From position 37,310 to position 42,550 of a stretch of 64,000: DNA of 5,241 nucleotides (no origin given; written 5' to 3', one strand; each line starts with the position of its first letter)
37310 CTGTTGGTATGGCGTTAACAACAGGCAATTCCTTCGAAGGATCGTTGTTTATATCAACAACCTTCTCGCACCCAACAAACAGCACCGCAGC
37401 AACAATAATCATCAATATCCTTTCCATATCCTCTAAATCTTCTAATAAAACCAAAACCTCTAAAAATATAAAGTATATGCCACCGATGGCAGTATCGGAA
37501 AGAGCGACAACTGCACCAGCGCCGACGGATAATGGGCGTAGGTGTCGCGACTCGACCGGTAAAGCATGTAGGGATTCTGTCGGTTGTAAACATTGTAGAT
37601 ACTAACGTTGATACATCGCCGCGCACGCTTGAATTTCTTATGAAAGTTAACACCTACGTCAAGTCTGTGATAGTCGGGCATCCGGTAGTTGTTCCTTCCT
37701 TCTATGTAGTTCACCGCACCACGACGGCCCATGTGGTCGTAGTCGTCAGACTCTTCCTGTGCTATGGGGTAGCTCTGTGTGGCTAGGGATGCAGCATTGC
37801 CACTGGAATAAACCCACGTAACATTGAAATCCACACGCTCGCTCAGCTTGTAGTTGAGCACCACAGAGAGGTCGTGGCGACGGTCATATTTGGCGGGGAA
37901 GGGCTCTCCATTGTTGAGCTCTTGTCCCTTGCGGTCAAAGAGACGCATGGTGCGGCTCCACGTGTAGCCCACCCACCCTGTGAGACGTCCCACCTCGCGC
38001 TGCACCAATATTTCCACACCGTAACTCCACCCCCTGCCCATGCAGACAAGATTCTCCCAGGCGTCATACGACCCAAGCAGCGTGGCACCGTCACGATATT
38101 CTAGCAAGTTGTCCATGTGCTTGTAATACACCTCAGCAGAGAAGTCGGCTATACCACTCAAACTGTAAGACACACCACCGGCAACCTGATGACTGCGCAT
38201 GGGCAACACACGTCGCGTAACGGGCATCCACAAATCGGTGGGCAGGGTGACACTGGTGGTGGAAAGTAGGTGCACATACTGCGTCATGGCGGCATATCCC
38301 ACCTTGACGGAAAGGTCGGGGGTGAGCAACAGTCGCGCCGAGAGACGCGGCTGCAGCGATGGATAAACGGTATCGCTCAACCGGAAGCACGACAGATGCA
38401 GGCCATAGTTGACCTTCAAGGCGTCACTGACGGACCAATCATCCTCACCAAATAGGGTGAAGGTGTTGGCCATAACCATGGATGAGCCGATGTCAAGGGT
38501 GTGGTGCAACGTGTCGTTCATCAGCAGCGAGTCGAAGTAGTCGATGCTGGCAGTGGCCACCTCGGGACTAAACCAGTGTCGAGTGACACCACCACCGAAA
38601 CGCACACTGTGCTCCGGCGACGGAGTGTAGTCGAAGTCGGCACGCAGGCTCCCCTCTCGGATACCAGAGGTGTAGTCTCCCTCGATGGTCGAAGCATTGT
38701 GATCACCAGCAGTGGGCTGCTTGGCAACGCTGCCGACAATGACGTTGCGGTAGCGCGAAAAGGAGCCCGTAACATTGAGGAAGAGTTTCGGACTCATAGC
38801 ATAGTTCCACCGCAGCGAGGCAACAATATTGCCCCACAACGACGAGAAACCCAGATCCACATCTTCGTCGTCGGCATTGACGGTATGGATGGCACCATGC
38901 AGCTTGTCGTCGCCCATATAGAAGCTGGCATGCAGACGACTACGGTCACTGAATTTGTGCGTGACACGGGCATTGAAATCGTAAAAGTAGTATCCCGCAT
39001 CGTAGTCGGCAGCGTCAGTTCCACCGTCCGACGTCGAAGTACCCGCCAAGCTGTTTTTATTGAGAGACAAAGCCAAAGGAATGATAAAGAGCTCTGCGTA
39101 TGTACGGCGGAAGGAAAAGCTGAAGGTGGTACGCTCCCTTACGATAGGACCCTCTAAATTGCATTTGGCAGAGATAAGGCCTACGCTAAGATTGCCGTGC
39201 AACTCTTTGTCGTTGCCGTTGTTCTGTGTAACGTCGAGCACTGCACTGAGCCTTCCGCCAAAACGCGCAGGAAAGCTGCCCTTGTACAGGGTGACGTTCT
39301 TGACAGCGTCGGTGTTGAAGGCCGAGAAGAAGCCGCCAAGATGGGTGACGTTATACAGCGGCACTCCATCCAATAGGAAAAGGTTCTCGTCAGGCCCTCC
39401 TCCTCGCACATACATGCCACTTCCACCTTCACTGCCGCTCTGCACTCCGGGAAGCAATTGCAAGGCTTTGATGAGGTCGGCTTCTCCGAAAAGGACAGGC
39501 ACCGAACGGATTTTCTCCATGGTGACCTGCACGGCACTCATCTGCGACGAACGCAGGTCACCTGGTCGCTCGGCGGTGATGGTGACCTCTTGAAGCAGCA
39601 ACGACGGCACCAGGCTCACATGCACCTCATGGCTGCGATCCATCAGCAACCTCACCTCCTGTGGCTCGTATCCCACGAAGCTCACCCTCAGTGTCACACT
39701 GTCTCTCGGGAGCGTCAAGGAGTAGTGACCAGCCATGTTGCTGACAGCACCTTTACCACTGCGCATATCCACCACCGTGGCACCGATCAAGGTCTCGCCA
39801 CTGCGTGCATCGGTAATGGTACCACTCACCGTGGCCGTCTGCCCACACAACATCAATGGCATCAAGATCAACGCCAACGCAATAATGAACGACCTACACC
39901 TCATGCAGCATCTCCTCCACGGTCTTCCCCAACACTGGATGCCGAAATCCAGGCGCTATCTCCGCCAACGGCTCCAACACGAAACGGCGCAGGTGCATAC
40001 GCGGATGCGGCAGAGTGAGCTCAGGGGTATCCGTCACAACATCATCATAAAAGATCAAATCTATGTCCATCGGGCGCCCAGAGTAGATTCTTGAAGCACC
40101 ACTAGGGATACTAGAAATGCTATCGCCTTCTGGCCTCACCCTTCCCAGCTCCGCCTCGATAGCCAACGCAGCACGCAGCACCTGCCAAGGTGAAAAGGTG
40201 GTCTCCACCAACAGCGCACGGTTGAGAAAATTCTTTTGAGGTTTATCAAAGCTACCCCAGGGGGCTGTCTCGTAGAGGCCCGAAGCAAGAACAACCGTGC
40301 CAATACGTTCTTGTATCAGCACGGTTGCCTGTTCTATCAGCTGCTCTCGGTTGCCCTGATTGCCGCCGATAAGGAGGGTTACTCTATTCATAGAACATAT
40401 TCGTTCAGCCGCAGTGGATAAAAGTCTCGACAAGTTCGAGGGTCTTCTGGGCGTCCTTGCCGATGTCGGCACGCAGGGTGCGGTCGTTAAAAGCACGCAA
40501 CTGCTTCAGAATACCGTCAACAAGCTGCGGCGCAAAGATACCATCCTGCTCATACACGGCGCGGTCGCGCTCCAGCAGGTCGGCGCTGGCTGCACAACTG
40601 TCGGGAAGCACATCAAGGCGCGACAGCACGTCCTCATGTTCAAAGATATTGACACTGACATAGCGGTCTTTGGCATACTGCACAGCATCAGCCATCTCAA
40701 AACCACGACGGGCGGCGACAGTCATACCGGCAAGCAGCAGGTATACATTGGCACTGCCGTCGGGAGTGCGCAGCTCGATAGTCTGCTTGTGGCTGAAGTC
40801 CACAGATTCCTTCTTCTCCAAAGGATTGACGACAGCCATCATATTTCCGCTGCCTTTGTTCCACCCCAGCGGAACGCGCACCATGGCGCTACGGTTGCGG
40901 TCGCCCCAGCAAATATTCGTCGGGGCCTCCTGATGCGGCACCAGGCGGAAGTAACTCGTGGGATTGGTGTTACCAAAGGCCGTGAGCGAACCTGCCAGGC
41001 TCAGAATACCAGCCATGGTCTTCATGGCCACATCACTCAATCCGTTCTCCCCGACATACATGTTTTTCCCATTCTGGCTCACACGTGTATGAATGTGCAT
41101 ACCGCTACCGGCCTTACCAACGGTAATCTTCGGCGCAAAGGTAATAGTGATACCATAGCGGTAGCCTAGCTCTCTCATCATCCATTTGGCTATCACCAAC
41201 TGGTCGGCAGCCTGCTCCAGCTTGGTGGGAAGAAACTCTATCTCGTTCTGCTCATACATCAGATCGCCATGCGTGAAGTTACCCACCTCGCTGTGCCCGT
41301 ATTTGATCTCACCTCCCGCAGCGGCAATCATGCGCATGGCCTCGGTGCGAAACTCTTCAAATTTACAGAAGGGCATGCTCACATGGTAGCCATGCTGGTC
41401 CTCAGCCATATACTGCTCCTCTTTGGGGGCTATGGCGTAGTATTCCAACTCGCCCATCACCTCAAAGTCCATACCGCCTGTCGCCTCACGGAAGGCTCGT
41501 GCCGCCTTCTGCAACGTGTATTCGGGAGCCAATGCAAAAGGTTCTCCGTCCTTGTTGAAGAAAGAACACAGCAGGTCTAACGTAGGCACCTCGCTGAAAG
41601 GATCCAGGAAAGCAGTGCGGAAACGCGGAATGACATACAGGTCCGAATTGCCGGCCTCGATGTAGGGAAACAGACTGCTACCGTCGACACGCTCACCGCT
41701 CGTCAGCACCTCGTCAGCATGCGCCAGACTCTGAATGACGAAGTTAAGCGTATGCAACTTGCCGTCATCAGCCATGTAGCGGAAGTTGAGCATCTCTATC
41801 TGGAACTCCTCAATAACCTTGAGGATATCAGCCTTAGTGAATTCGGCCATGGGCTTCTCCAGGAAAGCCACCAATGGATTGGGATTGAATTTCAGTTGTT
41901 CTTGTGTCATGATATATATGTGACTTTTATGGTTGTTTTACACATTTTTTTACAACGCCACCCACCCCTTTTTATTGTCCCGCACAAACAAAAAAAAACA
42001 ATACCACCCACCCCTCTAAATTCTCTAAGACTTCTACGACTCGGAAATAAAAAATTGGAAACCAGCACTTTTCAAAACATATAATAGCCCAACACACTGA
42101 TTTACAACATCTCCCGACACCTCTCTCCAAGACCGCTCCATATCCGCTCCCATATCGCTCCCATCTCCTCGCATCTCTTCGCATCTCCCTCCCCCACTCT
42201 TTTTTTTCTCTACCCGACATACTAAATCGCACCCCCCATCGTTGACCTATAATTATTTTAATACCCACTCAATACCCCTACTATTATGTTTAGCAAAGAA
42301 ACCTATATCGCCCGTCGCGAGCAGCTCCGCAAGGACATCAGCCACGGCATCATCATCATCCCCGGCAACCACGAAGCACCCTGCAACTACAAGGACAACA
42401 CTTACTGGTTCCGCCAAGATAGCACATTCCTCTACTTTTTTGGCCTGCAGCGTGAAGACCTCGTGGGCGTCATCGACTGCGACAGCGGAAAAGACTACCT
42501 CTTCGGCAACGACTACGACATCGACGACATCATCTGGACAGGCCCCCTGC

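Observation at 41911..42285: Non-coding repeat of about 205-240 bp in the glnA leader, duplicated upstream of sprA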

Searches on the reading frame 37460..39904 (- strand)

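Call 14: search_protein_families(library=pfam, proteins=[window:37460-39904:-])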
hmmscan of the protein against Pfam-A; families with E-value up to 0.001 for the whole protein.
window:37460-39904:- (814 aa): 4 families
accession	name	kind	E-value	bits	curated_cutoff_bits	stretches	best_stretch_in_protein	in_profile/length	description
PF13715.12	CarbopepD_reg_2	-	2.6e-17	63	32.2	1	26-108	1-87/88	CarboxypepD_reg-like domain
PF07715.20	Plug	-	1.8e-12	48.1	23.9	1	119-218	4-102/107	TonB-dependent Receptor Plug Domain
PF13620.12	CarboxypepD_reg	-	2.2e-10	41.2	32.3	1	25-95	1-78/82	Carboxypeptidase regulatory-like domain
PF25183.1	OMP_b-brl_4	-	6.6e-09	35.2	30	1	304-434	150-265/838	Outer membrane beta barrel domain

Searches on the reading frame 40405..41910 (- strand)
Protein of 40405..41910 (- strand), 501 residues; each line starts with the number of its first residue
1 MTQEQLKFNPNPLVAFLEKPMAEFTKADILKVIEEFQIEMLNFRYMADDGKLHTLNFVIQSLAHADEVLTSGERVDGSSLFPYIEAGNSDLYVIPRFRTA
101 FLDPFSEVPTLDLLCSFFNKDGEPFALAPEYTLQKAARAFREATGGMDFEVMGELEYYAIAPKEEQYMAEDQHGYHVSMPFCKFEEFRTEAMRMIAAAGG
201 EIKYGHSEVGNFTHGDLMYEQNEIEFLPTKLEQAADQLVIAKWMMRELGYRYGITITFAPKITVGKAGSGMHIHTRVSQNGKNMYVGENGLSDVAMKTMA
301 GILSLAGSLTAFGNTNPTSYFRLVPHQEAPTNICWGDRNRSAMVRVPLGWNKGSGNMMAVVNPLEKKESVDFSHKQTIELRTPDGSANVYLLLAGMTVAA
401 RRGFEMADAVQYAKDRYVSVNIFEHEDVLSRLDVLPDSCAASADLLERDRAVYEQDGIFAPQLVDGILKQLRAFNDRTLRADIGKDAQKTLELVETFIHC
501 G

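Call 14: search_protein_families(library=pfam, proteins=[window:40405-41910:-])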
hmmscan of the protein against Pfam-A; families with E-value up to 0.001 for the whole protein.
window:40405-41910:- (501 aa): 2 families
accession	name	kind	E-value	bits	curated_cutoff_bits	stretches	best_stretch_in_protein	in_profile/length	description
PF00120.29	Gln-synt_C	-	5.4e-53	180.7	24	1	132-466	7-320/344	Glutamine synthetase, catalytic domain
PF03951.24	Gln-synt_N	-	9.5e-13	48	33.4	1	38-119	2-81/82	Glutamine synthetase, beta-Grasp domain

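Call 15: find_encoding_contigs(protein=window:40405-41910:-, flank=10000, max_places=6)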
Protein window:40405-41910:- (501 aa): 4 contigs read that carry it; 1 place shown.
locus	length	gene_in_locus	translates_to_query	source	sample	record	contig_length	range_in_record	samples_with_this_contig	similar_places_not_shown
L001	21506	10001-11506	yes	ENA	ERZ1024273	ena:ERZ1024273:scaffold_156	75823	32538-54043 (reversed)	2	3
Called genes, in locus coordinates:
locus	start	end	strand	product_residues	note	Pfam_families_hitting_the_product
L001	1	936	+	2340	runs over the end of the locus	PF14349:SprA_N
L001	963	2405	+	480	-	PF13429:TPR_15 (faint), PF13371:TPR_9 (faint), PF23914:TPR_CcmH_CycH (faint), PF12895:ANAPC3 (faint), PF00515:TPR_1, PF07719:TPR_2 (weak), PF13432:TPR_16 (weak), PF14559:TPR_19, +13 more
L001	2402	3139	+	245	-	PF09335:VTT_dom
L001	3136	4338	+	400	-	PF00266:Aminotran_5, PF01041:DegT_DnrJ_EryC1, PF03841:SelA (faint), PF00155:Aminotran_1_2, PF01212:Beta_elim_lyase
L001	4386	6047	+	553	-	PF02463:SMC_N, PF13476:AAA_23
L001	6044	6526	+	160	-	PF01202:SKI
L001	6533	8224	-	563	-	PF00485:PRK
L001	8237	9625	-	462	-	PF05195:AMP_N, PF00557:Peptidase_M24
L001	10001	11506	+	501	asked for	PF03951:Gln-synt_N, PF00120:Gln-synt_C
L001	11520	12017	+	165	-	PF01288:HPPK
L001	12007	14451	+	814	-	PF13620:CarboxypepD_reg, PF13715:CarbopepD_reg_2, PF07715:Plug, PF25183:OMP_b-brl_4 (faint)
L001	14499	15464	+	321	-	PF14054:DUF4249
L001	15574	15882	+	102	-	PF00829:Ribosomal_L21p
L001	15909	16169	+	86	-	PF01016:Ribosomal_L27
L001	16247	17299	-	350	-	PF00793:DAHP_synth_1, PF01817:CM_2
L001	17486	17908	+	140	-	-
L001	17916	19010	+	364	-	PF04055:Radical_SAM, PF13186:SPASM (weak)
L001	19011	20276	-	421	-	PF00246:Peptidase_M14, PF18962:Por_Secre_tail (weak)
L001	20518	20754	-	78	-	-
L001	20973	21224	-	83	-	-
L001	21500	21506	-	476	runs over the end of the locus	PF03772:Competence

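Call 33: find_homologous_proteins(query=window:40405-41910:-, max_evalue=1e-100)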
Query window:40405-41910:- (501 aa): 7990 proteins with E <= 1e-100 among 8000 candidates; the best 120 are listed.
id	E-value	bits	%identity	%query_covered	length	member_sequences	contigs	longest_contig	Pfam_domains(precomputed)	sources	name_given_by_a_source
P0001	0.0e+0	1062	91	100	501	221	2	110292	PF03951.25,PF00120.30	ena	-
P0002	0.0e+0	1056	90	100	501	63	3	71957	PF03951.25,PF00120.30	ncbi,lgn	-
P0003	0.0e+0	1056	91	100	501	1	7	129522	PF03951.25,PF00120.30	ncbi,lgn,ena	-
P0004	0.0e+0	1052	90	100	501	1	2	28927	PF03951.25,PF00120.30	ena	-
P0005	0.0e+0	1051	90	100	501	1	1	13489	PF03951.25,PF00120.30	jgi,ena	-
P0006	0.0e+0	1048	89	100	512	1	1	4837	PF03951.25,PF00120.30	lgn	-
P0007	0.0e+0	1043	89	100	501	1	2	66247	PF03951.25,PF00120.30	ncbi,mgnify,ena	mgnify:FL=1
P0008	0.0e+0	1042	89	100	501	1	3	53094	PF03951.25,PF00120.30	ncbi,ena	-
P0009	0.0e+0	1036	90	100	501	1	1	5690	PF03951.25,PF00120.30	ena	-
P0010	0.0e+0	1034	89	100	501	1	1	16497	PF03951.25,PF00120.30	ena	-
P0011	0.0e+0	1034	89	100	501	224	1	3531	PF03951.25,PF00120.30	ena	-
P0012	0.0e+0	1034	89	100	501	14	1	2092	PF03951.25,PF00120.30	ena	-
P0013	0.0e+0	1032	89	100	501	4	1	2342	PF03951.25,PF00120.30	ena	-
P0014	0.0e+0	1031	89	100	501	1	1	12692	PF03951.25,PF00120.30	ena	-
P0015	0.0e+0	1031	88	100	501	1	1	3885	PF03951.25,PF00120.30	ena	-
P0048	3.0e-295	998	86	100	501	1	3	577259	PF03951.25,PF00120.30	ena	-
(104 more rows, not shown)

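Call 34: find_encoding_contigs(protein=P0001, flank=10000, max_places=3)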
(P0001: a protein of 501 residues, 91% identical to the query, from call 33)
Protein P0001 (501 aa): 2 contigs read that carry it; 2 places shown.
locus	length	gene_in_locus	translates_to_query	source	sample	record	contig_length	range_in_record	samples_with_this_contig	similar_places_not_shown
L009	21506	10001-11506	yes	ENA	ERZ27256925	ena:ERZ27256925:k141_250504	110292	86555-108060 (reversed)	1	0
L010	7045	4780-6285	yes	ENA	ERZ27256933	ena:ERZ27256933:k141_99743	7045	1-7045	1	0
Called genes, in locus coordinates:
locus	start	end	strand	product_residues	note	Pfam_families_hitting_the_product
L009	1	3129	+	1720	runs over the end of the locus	PF00629:MAM (faint), PF07675:Cleaved_Adhesin (weak), PF00041:fn3 (weak), PF21910:GH85_C (faint), PF00041:fn3, PF07675:Cleaved_Adhesin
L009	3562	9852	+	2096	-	PF00041:fn3 (weak), PF24489:Ig_J_second (faint), PF00041:fn3 (weak), PF18998:Flg_new_2, PF19910:DUF6383 (weak)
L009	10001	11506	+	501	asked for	PF03951:Gln-synt_N, PF00120:Gln-synt_C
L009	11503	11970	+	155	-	PF01288:HPPK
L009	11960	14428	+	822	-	PF13620:CarboxypepD_reg, PF13715:CarbopepD_reg_2, PF07715:Plug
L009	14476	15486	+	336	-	-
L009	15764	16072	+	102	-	PF00829:Ribosomal_L21p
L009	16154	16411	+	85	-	PF01016:Ribosomal_L27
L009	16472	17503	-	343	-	PF00793:DAHP_synth_1, PF01817:CM_2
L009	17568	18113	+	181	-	-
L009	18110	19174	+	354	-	PF04055:Radical_SAM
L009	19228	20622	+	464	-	PF05195:AMP_N, PF00557:Peptidase_M24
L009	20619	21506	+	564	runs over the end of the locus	PF00485:PRK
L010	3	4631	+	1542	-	?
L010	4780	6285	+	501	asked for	PF03951:Gln-synt_N, PF00120:Gln-synt_C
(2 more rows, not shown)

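Call 35: find_encoding_contigs(protein=P0003, flank=10000, max_places=3)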
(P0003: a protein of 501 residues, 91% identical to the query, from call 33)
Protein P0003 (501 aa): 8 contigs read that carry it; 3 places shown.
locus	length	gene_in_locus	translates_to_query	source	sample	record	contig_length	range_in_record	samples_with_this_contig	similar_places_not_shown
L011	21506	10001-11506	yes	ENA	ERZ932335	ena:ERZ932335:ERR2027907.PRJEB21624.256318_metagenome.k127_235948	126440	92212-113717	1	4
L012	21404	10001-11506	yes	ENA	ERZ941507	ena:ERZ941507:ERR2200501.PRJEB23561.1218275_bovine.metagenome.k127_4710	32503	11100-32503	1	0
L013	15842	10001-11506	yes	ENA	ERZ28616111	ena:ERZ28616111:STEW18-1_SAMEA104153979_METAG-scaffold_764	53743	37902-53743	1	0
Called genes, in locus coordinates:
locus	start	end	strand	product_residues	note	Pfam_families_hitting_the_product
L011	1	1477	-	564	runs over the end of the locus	PF00485:PRK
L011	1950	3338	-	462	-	PF05195:AMP_N, PF00557:Peptidase_M24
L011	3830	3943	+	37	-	-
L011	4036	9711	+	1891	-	PF00041:fn3 (faint), PF24489:Ig_J_second (faint), PF18998:Flg_new_2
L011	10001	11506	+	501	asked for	PF03951:Gln-synt_N, PF00120:Gln-synt_C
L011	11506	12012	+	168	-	PF01288:HPPK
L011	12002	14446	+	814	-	PF13715:CarbopepD_reg_2, PF07715:Plug, PF25183:OMP_b-brl_4 (faint)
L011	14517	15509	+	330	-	PF14054:DUF4249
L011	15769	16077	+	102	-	PF00829:Ribosomal_L21p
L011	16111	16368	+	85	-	PF01016:Ribosomal_L27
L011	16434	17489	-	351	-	PF00793:DAHP_synth_1, PF01817:CM_2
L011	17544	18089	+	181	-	-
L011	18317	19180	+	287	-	PF04055:Radical_SAM, PF13186:SPASM (weak)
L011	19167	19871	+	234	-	-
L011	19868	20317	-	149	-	-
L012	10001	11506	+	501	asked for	PF03951:Gln-synt_N, PF00120:Gln-synt_C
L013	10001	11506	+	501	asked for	PF03951:Gln-synt_N, PF00120:Gln-synt_C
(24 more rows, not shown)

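Call 36: find_encoding_contigs(protein=P0048, flank=10000, max_places=3)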
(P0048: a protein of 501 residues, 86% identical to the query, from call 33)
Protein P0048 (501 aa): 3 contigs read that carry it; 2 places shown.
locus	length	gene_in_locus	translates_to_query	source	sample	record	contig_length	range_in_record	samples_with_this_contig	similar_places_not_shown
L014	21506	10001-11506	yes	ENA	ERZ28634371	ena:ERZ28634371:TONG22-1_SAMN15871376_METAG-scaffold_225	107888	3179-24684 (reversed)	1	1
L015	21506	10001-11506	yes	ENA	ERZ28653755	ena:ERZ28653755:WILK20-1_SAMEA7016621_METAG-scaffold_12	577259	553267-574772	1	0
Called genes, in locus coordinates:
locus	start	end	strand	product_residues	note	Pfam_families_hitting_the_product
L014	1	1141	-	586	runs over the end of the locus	PF00485:PRK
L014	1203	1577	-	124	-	PF05635:23S_rRNA_IVP, PF22296:bAvd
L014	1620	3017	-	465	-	PF05195:AMP_N, PF00557:Peptidase_M24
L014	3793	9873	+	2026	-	PF00041:fn3 (weak), PF23376:Fn3_VIN3 (faint), PF00041:fn3, PF07675:Cleaved_Adhesin, PF18998:Flg_new_2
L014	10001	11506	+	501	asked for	PF03951:Gln-synt_N, PF00120:Gln-synt_C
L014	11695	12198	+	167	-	PF01288:HPPK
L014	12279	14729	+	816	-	PF13715:CarbopepD_reg_2, PF07715:Plug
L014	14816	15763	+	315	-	-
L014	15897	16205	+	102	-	PF00829:Ribosomal_L21p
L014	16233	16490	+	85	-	PF01016:Ribosomal_L27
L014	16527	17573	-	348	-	PF00793:DAHP_synth_1, PF01817:CM_2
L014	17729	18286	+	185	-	-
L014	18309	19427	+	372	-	PF04055:Radical_SAM, PF13186:SPASM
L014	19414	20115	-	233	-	PF10988:DUF2807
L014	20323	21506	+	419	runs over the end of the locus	PF00438:S-AdoMet_synt_N, PF02772:S-AdoMet_synt_M, PF02773:S-AdoMet_synt_C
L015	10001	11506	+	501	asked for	PF03951:Gln-synt_N, PF00120:Gln-synt_C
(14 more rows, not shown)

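Call 77: find_encoding_contigs(protein=P0002, flank=10000, max_places=3)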
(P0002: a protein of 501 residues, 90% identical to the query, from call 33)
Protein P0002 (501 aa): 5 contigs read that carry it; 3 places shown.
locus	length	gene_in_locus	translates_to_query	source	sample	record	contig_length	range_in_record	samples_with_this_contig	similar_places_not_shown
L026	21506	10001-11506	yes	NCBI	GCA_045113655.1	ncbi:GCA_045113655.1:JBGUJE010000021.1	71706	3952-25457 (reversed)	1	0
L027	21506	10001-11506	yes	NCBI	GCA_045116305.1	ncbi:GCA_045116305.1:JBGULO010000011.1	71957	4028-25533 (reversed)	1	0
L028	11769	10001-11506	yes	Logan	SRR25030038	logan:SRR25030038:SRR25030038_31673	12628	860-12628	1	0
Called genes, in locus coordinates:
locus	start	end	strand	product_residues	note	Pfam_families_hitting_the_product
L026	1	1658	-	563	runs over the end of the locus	PF00485:PRK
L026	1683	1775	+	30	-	-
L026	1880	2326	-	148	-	PF01797:Y1_Tnp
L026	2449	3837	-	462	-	PF05195:AMP_N, PF00557:Peptidase_M24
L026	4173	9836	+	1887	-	PF00041:fn3 (faint), PF24489:Ig_J_second (faint), PF09479:Flg_new (faint), PF18998:Flg_new_2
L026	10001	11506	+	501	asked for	PF03951:Gln-synt_N, PF00120:Gln-synt_C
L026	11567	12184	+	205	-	PF01288:HPPK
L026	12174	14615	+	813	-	PF13715:CarbopepD_reg_2, PF07715:Plug, PF25183:OMP_b-brl_4 (faint)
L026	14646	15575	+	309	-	PF14054:DUF4249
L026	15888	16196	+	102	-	PF00829:Ribosomal_L21p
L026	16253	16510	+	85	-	PF01016:Ribosomal_L27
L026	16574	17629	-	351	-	PF00793:DAHP_synth_1, PF01817:CM_2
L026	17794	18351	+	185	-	-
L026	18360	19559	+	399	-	PF04055:Radical_SAM, PF13186:SPASM (weak)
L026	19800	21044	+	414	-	PF00438:S-AdoMet_synt_N, PF02772:S-AdoMet_synt_M, PF02773:S-AdoMet_synt_C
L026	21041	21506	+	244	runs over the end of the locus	PF03740:PdxJ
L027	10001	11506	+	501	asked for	PF03951:Gln-synt_N, PF00120:Gln-synt_C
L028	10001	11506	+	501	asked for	PF03951:Gln-synt_N, PF00120:Gln-synt_C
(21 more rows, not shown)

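Call 88: list_cluster_members(proteins=[window:40405-41910:-, window:58407-59006:-])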
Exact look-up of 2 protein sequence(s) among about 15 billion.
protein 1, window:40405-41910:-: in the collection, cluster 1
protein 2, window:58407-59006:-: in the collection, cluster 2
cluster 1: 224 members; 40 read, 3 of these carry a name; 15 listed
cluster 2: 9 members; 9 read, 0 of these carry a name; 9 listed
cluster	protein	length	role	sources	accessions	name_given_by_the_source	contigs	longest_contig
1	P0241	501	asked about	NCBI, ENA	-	-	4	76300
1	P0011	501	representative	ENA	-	-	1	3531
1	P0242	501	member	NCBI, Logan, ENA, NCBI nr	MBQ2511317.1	MAG: glutamine synthetase [Bacteroidales bacterium] | glutamine synthetase [Bacteroidales bacterium]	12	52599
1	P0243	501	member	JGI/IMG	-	glutamine synthetase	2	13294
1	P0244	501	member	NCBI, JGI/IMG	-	glutamine synthetase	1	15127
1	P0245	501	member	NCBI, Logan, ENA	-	-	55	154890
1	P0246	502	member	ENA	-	-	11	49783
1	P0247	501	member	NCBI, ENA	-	-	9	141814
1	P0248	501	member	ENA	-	-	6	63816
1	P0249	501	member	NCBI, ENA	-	-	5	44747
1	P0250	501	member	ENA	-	-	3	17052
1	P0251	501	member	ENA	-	-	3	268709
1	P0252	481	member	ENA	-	-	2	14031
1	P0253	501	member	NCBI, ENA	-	-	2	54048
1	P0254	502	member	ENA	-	-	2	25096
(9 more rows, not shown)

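Call 90: find_encoding_contigs(protein=P0252, flank=10000, max_places=3)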
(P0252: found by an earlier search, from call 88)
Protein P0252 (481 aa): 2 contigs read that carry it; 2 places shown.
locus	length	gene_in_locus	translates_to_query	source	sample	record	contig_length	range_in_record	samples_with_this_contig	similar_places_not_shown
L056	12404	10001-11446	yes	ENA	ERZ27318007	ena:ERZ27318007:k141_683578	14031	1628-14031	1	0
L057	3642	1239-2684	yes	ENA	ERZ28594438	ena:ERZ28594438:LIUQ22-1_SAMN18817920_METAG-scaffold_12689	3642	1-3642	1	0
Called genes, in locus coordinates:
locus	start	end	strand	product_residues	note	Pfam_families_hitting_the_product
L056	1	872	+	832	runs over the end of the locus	?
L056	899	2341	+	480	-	PF13371:TPR_9 (faint), PF23914:TPR_CcmH_CycH (faint), PF12895:ANAPC3 (faint), PF13174:TPR_6 (faint), PF00515:TPR_1, PF07719:TPR_2 (weak), PF13432:TPR_16 (weak), PF14559:TPR_19, +12 more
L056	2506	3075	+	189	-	PF09335:VTT_dom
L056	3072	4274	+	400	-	PF00266:Aminotran_5, PF00155:Aminotran_1_2, PF01041:DegT_DnrJ_EryC1, PF01212:Beta_elim_lyase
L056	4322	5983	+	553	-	PF02463:SMC_N, PF13476:AAA_23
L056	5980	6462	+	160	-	PF01202:SKI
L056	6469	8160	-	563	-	PF00485:PRK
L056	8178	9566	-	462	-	PF05195:AMP_N, PF00557:Peptidase_M24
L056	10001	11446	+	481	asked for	PF03951:Gln-synt_N, PF00120:Gln-synt_C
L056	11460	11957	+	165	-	PF01288:HPPK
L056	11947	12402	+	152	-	?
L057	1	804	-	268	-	?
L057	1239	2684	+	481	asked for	PF03951:Gln-synt_N, PF00120:Gln-synt_C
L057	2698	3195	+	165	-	PF01288:HPPK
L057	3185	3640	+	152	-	?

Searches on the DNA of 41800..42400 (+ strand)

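Call 10: search_rna_families(source=window, start=41800, end=42400, threshold=evalue, max_evalue=10)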
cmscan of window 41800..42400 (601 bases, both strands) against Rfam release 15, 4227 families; matches with E-value up to 10: 3.
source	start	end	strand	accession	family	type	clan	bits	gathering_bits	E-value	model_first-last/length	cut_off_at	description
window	41924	42004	+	RF02256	adapt33_2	Gene; lncRNA;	-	19.1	60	2.4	1-71/71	no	Adaptive response 33 conserved region 2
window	42319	42361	-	RF01138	sR23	Gene; snRNA; snoRNA; CD-box;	-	15.6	45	0.21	1-54/54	no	Small nucleolar RNA sR23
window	41880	42115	-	RF01295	SCARNA7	Gene; snRNA; snoRNA; scaRNA;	-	13.4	65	0.45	1-330/330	no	Small Cajal body-specific RNA 7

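Call 74: search_dna_similar(query=window:41940-42200:+, collection=plasmids, mode=distant, max_evalue=0.01, max_rows=10)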
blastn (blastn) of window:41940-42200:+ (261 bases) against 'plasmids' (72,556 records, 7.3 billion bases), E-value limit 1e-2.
No match.

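Call 75: search_dna_similar(query=window:41940-42200:+, collection=phages, mode=distant, max_evalue=0.01, max_rows=10)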
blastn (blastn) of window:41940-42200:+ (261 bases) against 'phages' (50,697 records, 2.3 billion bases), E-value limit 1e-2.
No match.
